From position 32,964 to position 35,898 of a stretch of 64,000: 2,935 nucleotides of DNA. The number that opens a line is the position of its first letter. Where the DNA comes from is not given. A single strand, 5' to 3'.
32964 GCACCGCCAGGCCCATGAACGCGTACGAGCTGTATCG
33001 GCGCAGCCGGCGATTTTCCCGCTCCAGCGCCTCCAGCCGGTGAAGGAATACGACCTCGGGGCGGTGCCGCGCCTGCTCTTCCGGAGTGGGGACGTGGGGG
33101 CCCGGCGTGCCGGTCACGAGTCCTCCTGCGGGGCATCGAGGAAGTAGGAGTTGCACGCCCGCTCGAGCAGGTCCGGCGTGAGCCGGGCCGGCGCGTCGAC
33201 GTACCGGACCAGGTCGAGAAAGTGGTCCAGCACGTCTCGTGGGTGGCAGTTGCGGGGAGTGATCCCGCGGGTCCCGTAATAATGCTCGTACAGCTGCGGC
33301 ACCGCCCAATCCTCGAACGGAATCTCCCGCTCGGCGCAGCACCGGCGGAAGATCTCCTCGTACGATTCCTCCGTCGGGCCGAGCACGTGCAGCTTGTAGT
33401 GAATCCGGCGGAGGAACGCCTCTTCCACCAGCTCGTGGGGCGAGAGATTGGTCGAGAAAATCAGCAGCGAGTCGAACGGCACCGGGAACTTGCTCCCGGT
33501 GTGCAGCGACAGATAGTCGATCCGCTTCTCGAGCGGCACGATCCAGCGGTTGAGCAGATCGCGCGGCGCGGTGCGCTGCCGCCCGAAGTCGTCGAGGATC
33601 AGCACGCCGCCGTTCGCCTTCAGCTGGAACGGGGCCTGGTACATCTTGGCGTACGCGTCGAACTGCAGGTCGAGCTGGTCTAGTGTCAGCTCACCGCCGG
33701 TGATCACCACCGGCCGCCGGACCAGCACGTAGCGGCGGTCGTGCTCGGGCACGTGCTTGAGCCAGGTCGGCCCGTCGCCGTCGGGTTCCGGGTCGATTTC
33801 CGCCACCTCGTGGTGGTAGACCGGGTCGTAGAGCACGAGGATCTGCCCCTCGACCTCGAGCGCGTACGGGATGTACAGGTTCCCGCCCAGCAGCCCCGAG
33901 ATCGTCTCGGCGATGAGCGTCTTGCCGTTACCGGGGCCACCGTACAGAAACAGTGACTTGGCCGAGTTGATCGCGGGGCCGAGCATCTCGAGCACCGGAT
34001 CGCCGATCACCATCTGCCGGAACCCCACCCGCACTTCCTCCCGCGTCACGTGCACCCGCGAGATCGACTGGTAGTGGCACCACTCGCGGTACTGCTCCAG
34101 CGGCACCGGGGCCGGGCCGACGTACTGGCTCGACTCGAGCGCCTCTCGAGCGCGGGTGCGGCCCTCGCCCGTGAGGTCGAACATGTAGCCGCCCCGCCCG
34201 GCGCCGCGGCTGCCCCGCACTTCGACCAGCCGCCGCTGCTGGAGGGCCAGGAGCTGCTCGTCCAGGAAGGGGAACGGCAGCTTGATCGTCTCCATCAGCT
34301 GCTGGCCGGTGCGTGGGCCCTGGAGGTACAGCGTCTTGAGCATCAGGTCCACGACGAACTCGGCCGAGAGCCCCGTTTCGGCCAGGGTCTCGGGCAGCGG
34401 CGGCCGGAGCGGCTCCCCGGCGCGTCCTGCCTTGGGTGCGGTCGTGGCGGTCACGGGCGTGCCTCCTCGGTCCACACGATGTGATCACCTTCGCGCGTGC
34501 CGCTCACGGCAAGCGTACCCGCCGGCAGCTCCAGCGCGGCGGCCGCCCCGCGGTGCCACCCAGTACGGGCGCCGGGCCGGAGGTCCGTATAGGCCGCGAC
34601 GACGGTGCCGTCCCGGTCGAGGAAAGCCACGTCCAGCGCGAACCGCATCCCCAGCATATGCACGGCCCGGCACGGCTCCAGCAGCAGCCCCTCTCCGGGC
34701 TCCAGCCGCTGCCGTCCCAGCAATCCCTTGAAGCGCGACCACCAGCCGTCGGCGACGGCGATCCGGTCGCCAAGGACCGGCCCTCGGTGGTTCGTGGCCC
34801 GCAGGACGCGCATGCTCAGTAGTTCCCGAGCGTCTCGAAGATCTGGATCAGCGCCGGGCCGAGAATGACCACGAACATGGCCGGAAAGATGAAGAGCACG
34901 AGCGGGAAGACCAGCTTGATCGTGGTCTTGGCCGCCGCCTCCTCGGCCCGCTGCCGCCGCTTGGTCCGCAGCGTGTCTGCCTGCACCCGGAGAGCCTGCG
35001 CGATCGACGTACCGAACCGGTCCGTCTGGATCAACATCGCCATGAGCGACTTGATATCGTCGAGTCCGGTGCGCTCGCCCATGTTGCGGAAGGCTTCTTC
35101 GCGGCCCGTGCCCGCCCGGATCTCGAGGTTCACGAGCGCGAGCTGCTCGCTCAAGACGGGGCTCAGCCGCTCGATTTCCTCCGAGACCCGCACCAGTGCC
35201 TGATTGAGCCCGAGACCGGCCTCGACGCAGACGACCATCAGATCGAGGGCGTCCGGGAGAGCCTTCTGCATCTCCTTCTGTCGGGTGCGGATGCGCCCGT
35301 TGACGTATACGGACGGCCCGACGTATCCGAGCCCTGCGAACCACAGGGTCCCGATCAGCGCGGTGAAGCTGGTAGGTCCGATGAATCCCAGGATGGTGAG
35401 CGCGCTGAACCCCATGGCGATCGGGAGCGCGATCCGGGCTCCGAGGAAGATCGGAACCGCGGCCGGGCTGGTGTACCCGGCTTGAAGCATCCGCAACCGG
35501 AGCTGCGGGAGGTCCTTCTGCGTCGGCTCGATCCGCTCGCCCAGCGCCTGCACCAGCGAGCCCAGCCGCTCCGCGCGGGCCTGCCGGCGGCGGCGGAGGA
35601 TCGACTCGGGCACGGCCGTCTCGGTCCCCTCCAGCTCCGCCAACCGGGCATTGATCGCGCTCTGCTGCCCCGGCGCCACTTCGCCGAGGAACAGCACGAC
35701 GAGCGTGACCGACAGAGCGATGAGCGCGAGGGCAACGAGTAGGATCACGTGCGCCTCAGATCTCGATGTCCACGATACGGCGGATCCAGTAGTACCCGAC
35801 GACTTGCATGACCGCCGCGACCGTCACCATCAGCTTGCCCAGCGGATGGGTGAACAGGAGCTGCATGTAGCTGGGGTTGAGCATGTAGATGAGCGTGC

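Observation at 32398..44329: Complete Tad/Flp operon with an uncharacterised, tightly coupled three-gene tail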

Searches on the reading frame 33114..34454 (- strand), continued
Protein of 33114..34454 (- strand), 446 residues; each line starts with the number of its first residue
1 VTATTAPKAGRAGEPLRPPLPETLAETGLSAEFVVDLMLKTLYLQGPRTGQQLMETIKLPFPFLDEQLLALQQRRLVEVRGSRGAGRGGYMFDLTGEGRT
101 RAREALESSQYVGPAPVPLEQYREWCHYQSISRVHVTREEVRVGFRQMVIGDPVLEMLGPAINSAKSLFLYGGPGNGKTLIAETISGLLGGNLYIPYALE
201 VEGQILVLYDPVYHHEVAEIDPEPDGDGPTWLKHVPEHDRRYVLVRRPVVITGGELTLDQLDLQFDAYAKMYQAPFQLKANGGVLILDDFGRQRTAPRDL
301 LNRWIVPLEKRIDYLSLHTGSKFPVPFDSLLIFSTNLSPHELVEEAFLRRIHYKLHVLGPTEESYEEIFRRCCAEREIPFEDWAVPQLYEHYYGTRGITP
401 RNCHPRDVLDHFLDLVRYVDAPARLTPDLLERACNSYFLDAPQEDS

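Call 89: fold_search(model_id=the predicted structure, library=pdb)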
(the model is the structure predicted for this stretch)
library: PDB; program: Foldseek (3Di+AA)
matches with E <= 10: 1992; with E <= 0.001: 1262
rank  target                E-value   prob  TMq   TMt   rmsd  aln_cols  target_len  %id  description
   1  8p49_D                5.5e-13  1.00  0.48  0.61   8.0       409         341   14  Uncharacterized Q8U0N8 protein from Pyrococcus furiosus (released 2023-11-29)
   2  8p49_A                9.8e-13  1.00  0.43  0.50   5.2       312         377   16  Uncharacterized Q8U0N8 protein from Pyrococcus furiosus (released 2023-11-29)
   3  8p49_F                1.2e-12  1.00  0.44  0.52   4.9       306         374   14  Uncharacterized Q8U0N8 protein from Pyrococcus furiosus (released 2023-11-29)
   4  8p49_E                2.4e-12  1.00  0.47  0.55   8.7       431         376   14  Uncharacterized Q8U0N8 protein from Pyrococcus furiosus (released 2023-11-29)
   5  8p49_B                3.6e-12  1.00  0.43  0.52   5.3       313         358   16  Uncharacterized Q8U0N8 protein from Pyrococcus furiosus (released 2023-11-29)
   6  8p49_C                3.6e-12  1.00  0.46  0.54   8.6       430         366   14  Uncharacterized Q8U0N8 protein from Pyrococcus furiosus (released 2023-11-29)
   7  4zpx_A                2.2e-09  1.00  0.43  0.57   8.1       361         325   13  Crystal structure of Lon ATPase domain from Thermococcus onnurineus NA1 (released 2016-05-11)
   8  1g8p                  8.0e-09  1.00  0.34  0.46  17.1       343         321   14  CRYSTAL STRUCTURE OF BCHI SUBUNIT OF MAGNESIUM CHELATASE (released 2001-08-03)
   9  8efv_A                1.1e-08  1.00  0.38  0.52   7.8       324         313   13  Structure of single homo-hexameric Holliday junction ATP-dependent DNA helicase RuvB motor (released 2023-05-10)
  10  7pbl_D                1.8e-08  1.00  0.37  0.50   6.2       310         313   14  RuvAB branch migration motor complexed to the Holliday junction - RuvB AAA+ state s1 [t2 dataset] (released 2022-09-14)
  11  7krz_C                3.3e-08  1.00  0.37  0.32   9.8       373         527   15  Human mitochondrial LONP1 in complex with Bortezomib (released 2021-02-24)
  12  8efy_M                3.7e-08  1.00  0.38  0.53   6.9       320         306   13  Structure of double homo-hexameric AAA+ ATPase RuvB motors (released 2023-05-10)
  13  7krz_D                4.9e-08  1.00  0.40  0.35   6.5       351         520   14  Human mitochondrial LONP1 in complex with Bortezomib (released 2021-02-24)
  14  8ovg_A                6.2e-08  1.00  0.41  0.26   8.8       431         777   13  Human Mitochondrial Lon Y186E Mutant ADP Bound (released 2024-05-08)
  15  8efv_B                1.0e-07  1.00  0.39  0.53   5.2       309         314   16  Structure of single homo-hexameric Holliday junction ATP-dependent DNA helicase RuvB motor (released 2023-05-10)
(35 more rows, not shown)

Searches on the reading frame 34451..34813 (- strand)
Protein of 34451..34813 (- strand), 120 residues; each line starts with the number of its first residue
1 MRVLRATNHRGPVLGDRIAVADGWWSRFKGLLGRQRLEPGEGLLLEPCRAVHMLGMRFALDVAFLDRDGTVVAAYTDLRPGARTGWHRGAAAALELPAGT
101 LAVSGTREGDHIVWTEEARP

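Call 5: search_protein_families(library=pfam, proteins=[window:34451-34813:-], max_evalue=0.01)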
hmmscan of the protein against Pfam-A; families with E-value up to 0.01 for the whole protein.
window:34451-34813:- (120 aa): 1 family
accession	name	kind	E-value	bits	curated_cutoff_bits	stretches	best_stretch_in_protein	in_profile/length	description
PF02643.20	DUF192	-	6.9e-19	68.2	27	1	18-114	3-96/96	Uncharacterized ACR, COG1430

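Call 6: search_protein_families(library=ncbifam, proteins=[window:34451-34813:-], max_evalue=0.01)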
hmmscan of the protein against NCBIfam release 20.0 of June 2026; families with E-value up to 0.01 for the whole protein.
window:34451-34813:- (120 aa): 1 family
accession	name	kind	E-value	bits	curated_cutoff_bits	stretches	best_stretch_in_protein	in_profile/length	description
NF002996.0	PRK03760.1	equivalog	1.3e-09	38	146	1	10-116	9-118/121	hypothetical protein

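Call 50: search_dna_similar(query=window:34451-34813:-, collection=plasmids, mode=protein, max_evalue=0.001, max_rows=30)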
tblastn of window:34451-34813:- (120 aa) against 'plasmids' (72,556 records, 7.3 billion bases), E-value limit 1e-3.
No match.

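Call 66: find_homologous_proteins(query=window:34451-34813:-, max_evalue=0.001)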
Query window:34451-34813:- (120 aa): 656 proteins with E <= 0.001 among 744 candidates; the best 120 are listed.
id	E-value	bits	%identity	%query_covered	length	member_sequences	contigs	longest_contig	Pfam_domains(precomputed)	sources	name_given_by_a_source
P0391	2.0e-74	266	100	100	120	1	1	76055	PF02643.21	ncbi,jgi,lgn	jgi:uncharacterized membrane protein (UPF0127 family)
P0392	3.0e-63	229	88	100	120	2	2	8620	PF02643.21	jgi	jgi:uncharacterized membrane protein (UPF0127 family)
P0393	8.5e-63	228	86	100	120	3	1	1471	PF02643.21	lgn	-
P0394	2.7e-61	223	86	100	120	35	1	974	PF02643.21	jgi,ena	-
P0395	2.6e-60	220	84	100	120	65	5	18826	PF02643.21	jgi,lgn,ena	jgi:hypothetical protein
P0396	2.7e-59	217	84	100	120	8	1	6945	PF02643.21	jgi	jgi:uncharacterized protein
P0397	3.8e-59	216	85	99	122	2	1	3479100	PF02643.21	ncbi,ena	-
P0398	1.7e-58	214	81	100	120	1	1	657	PF02643.21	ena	-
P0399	9.3e-57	208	81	100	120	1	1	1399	PF02643.21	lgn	-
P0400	3.0e-56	207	81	98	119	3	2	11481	PF02643.21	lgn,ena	-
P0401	3.3e-55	203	80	100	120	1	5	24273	PF02643.21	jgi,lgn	jgi:uncharacterized membrane protein (UPF0127 family)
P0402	1.7e-54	201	81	100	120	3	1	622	PF02643.21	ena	-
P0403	7.7e-54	199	80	98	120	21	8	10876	PF02643.21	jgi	jgi:uncharacterized membrane protein (UPF0127 family)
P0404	9.3e-53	196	76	100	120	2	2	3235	PF02643.21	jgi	jgi:uncharacterized membrane protein (UPF0127 family)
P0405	1.0e-52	195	79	98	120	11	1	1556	PF02643.21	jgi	jgi:uncharacterized membrane protein (UPF0127 family)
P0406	3.1e-52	194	77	99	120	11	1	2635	PF02643.21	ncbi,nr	ncbi:MAG TPA: DUF192 domain-containing protein [Gemmatimonadales bacterium]|nr:DUF192 domain-contain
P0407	2.9e-51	191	75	98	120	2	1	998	PF02643.21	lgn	-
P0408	4.2e-51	190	75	100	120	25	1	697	PF02643.21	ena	-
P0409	7.6e-51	189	75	98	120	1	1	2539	PF02643.21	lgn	-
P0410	1.2e-49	186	74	98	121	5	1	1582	PF02643.21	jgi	jgi:uncharacterized protein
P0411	5.7e-49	183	74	98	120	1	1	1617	PF02643.21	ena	-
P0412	1.0e-47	179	78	88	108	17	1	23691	PF02643.21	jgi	jgi:uncharacterized protein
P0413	2.7e-47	178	73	98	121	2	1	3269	PF02643.21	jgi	jgi:uncharacterized membrane protein (UPF0127 family)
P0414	3.0e-47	178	77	88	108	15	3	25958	PF02643.21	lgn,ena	-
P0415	1.1e-45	173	71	100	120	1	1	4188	PF02643.21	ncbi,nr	ncbi:MAG TPA: DUF192 domain-containing protein [Gemmatimonadales bacterium]|nr:DUF192 domain-contain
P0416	2.7e-45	171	70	98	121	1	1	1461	PF02643.21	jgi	-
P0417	8.3e-45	170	72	98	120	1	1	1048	PF02643.21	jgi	jgi:uncharacterized membrane protein (UPF0127 family)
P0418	1.5e-44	169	67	98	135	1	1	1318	PF02643.21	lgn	-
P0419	1.7e-44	169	70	96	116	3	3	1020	PF02643.21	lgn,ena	-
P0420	1.7e-44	169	72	95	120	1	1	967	PF02643.21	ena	-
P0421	1.8e-44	169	70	100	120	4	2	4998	PF02643.21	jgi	jgi:uncharacterized membrane protein (UPF0127 family)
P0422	2.0e-44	169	72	98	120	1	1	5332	PF02643.21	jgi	jgi:uncharacterized membrane protein (UPF0127 family)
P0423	2.1e-44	169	72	97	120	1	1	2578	PF02643.21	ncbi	-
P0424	3.6e-44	168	70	98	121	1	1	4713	PF02643.21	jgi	jgi:uncharacterized membrane protein (UPF0127 family)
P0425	5.0e-44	167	68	98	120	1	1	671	PF02643.21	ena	-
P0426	5.2e-44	167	70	98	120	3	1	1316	PF02643.21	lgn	-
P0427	1.3e-43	166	70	98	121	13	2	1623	PF02643.21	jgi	jgi:uncharacterized protein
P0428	1.7e-43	166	67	100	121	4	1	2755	PF02643.21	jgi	jgi:uncharacterized membrane protein (UPF0127 family)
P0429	1.7e-43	166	70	98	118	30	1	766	PF02643.21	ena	-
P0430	1.9e-43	165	70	100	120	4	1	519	PF02643.21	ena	-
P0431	2.1e-43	165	70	98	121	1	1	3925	PF02643.21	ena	-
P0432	2.2e-43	165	70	98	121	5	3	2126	PF02643.21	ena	-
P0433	2.3e-43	165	69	100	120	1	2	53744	PF02643.21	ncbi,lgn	-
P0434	2.9e-43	165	65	100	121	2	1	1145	PF02643.21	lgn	-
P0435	4.3e-43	164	69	98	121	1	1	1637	PF02643.21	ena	-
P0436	4.5e-43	164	69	98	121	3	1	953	PF02643.21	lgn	-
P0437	4.6e-43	164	69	94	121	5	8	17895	PF02643.21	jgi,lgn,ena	-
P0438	5.4e-43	164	67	95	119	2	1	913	PF02643.21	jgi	jgi:uncharacterized membrane protein (UPF0127 family)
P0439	5.6e-43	164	69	98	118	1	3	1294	PF02643.21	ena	-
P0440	7.0e-43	164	66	100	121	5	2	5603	PF02643.21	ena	-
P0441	8.0e-43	163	71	98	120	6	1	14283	PF02643.21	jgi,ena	jgi:uncharacterized membrane protein (UPF0127 family)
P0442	8.7e-43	163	68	94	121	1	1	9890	PF02643.21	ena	-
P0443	9.9e-43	163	72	90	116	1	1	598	PF02643.21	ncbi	-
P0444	1.2e-42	163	72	91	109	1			PF02643.21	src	-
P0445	1.3e-42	163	65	100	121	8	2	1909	PF02643.21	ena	-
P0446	1.3e-42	163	72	98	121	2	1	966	PF02643.21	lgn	-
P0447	1.3e-42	163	70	98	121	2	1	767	PF02643.21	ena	-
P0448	1.4e-42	163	70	97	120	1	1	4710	PF02643.21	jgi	jgi:hypothetical protein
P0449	1.5e-42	163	65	98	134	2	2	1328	PF02643.21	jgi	jgi:uncharacterized protein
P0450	1.5e-42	163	69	98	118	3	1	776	PF02643.21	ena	-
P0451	1.5e-42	163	69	98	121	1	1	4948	PF02643.21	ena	-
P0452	1.9e-42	162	65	98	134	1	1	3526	PF02643.21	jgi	jgi:uncharacterized protein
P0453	2.3e-42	162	70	98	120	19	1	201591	PF02643.21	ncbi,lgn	-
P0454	2.4e-42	162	70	98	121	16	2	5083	PF02643.21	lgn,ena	-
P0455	2.4e-42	162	70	90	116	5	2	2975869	PF02643.21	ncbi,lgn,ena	-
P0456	2.5e-42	162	69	98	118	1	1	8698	PF02643.21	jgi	jgi:uncharacterized membrane protein (UPF0127 family)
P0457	2.5e-42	162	70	98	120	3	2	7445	PF02643.21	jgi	jgi:uncharacterized membrane protein (UPF0127 family)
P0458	2.5e-42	162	70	98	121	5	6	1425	PF02643.21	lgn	-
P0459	2.9e-42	162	68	98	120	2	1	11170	PF02643.21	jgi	jgi:uncharacterized membrane protein (UPF0127 family)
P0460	3.1e-42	162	67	98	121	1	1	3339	PF02643.21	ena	-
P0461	3.2e-42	161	69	98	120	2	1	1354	PF02643.21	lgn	-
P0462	3.3e-42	161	65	100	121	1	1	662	PF02643.21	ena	-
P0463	3.3e-42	161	70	88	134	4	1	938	PF02643.21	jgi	jgi:uncharacterized protein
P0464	3.3e-42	161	66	98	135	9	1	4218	PF02643.21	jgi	jgi:hypothetical protein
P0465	3.4e-42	161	68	98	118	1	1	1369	PF02643.21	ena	-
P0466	3.7e-42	161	65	100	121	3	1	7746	PF02643.21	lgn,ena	-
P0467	4.2e-42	161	65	97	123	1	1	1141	PF02643.21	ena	-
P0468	5.8e-42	161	69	98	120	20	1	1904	PF02643.21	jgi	-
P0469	5.9e-42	161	64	100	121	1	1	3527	PF02643.21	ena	-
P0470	6.1e-42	161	68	97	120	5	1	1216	PF02643.21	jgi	jgi:uncharacterized membrane protein (UPF0127 family)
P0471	6.1e-42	161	65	100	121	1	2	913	PF02643.21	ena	-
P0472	7.2e-42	160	66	100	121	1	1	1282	PF02643.21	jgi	jgi:uncharacterized protein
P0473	8.3e-42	160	70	96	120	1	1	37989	PF02643.21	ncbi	-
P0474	1.1e-41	160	69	98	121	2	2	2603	PF02643.21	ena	-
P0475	1.2e-41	160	65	100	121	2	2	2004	PF02643.21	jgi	jgi:uncharacterized membrane protein (UPF0127 family)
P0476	1.3e-41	159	67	94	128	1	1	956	PF02643.21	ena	-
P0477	1.3e-41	159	69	98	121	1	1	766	PF02643.21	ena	-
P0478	1.5e-41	159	69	98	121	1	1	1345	PF02643.21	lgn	-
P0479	1.5e-41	159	68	100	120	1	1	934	PF02643.21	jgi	-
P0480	1.8e-41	159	67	97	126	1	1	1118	PF02643.21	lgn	-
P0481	2.0e-41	159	65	100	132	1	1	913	PF02643.21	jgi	jgi:uncharacterized membrane protein (UPF0127 family)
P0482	2.2e-41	159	65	100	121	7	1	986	PF02643.21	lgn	-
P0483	2.3e-41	159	67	100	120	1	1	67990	PF02643.21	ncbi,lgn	-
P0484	2.4e-41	159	66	98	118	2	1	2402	PF02643.21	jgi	jgi:uncharacterized membrane protein (UPF0127 family)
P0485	2.5e-41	159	68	98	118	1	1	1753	PF02643.21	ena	-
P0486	2.8e-41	158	69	98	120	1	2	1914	PF02643.21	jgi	jgi:uncharacterized protein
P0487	3.1e-41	158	64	98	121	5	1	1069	PF02643.21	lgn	-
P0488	3.2e-41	158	63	99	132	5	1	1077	PF02643.21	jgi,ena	-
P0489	4.5e-41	158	65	100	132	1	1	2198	PF02643.21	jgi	jgi:uncharacterized membrane protein (UPF0127 family)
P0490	4.6e-41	158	64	95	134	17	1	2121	PF02643.21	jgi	jgi:uncharacterized protein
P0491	5.9e-41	157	64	100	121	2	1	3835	PF02643.21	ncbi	-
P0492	7.2e-41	157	69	98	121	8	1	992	PF02643.21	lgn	-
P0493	7.3e-41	157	70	88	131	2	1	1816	PF02643.21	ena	-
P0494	7.7e-41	157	67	98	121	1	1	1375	PF02643.21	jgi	jgi:uncharacterized protein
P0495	7.9e-41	157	65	100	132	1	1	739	PF02643.21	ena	-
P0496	8.0e-41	157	68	90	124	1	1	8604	PF02643.21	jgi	jgi:uncharacterized membrane protein (UPF0127 family)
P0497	1.1e-40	157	63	100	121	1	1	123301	PF02643.21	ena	-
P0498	1.3e-40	156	67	98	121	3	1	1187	PF02643.21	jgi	jgi:uncharacterized protein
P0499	1.4e-40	156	65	100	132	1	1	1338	PF02643.21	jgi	jgi:uncharacterized membrane protein (UPF0127 family)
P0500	1.4e-40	156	66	97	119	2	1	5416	PF02643.21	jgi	jgi:uncharacterized membrane protein (UPF0127 family)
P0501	1.4e-40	156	68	97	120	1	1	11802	PF02643.21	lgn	-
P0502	1.5e-40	156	68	97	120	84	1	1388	PF02643.21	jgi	jgi:uncharacterized protein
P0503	1.6e-40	156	66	98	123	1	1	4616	PF02643.21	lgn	-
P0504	1.7e-40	156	69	90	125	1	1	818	PF02643.21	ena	-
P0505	1.7e-40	156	68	97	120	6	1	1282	PF02643.21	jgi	jgi:uncharacterized protein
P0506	1.8e-40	156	62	98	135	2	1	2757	PF02643.21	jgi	jgi:uncharacterized protein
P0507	2.3e-40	156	62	100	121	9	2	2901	PF02643.21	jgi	jgi:uncharacterized membrane protein (UPF0127 family)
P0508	2.3e-40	155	69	88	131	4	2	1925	PF02643.21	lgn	-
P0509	2.4e-40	155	67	98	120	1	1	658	PF02643.21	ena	-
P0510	2.5e-40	155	69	97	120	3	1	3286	PF02643.21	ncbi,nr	ncbi:MAG TPA: DUF192 domain-containing protein [Gemmatimonadales bacterium]|nr:DUF192 domain-contain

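Call 79: search_solved_structures(query=window:34451-34813:-, max_evalue=1)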
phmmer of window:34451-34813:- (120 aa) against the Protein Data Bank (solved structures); distinct sequences matched with E-value up to 1: 2.
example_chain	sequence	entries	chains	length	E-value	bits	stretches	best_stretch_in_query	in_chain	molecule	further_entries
3pjy_A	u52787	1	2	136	0.0032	20.8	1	26-112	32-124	Hypothetical signal peptide protein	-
4ew6_A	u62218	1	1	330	0.25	14.7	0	84-119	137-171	D-galactose-1-dehydrogenase protein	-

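Call 80: search_protein_families(library=padloc, proteins=[window:34451-34813:-], max_evalue=0.01)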
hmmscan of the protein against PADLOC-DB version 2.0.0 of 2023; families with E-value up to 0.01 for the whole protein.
window:34451-34813:- (120 aa): 1 family
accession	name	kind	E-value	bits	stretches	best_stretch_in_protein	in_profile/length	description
PDLC03176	Specificity_I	-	0.0074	13.1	1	12-55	260-302/585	Type I specificity subunit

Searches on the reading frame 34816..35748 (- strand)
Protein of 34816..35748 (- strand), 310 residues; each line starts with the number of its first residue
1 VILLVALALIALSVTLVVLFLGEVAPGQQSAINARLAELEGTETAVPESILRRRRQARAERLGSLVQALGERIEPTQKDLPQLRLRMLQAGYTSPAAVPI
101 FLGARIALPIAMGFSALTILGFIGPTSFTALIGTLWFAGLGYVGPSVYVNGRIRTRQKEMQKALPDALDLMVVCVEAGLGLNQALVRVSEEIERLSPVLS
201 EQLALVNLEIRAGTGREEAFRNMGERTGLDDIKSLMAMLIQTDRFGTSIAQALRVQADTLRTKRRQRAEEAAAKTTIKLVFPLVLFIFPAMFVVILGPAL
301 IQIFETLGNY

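Call 5: search_protein_families(library=pfam, proteins=[window:34816-35748:-], max_evalue=0.01)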
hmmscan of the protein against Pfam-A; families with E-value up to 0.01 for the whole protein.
window:34816-35748:- (310 aa): 1 family
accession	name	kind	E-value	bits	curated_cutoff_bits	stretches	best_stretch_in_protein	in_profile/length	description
PF00482.28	T2SSF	-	1.4e-21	77.2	25.2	1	167-296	1-124/125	Type II secretion system (T2SS), protein F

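Call 6: search_protein_families(library=ncbifam, proteins=[window:34816-35748:-], max_evalue=0.01)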
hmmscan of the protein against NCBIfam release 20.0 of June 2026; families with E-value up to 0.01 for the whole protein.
window:34816-35748:- (310 aa): 0 families
